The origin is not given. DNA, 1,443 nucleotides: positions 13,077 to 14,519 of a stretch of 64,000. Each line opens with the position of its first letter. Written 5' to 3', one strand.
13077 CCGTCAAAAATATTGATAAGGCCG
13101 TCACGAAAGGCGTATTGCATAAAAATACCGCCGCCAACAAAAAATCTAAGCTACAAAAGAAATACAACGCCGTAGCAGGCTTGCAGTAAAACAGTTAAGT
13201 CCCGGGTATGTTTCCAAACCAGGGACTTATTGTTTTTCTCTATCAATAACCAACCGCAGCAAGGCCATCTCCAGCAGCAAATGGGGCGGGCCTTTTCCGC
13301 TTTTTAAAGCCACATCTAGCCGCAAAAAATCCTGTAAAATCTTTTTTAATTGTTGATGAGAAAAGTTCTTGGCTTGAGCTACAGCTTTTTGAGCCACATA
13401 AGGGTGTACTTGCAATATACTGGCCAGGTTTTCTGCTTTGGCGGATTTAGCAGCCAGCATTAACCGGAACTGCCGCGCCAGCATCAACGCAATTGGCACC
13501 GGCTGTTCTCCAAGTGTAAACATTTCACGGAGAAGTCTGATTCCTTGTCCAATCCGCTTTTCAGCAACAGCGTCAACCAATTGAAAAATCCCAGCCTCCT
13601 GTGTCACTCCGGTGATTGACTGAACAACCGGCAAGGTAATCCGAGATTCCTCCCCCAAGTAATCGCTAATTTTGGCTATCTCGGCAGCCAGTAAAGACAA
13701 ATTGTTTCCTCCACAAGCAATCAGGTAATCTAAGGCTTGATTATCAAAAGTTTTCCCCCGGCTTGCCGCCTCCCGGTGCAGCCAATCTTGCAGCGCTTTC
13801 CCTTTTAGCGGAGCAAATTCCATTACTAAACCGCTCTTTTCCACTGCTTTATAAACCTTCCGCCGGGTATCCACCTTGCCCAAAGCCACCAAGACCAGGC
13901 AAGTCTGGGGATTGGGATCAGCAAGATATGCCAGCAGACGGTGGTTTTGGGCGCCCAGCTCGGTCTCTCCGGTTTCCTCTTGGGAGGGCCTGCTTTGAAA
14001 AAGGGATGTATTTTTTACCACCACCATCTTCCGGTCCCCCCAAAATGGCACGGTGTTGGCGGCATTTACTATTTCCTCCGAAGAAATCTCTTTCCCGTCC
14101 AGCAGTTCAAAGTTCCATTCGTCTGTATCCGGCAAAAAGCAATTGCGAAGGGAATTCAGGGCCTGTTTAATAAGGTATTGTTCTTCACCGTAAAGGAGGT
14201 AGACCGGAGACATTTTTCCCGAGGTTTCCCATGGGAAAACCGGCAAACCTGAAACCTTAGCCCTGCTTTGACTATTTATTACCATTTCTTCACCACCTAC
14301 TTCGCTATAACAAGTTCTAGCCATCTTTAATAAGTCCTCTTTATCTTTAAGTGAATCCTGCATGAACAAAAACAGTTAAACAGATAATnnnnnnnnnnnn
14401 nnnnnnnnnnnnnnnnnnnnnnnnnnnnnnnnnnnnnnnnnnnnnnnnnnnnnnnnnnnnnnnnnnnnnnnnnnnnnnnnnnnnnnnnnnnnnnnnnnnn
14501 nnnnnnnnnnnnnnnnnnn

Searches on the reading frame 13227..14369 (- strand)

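Call 74: search_protein_families(library=pfam, proteins=[window:13227-14369:-], max_evalue=0.00001)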
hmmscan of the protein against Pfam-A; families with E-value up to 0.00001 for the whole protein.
window:13227-14369:- (380 aa): 3 families
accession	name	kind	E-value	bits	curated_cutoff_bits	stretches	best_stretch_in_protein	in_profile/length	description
PF21694.2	DNA_pol3_delta_C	-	1.4e-30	106.2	27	1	259-373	2-121/121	DNA polymerase III delta subunit, C-terminal domain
PF06144.19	DNA_pol3_delta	-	8.7e-20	71.4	21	1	57-184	1-122/124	DNA polymerase III, delta subunit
PF12169.13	DNA_pol3_gamma3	-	3.9e-06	27.1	24.4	1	245-375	2-129/143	DNA polymerase III subunits gamma and tau domain III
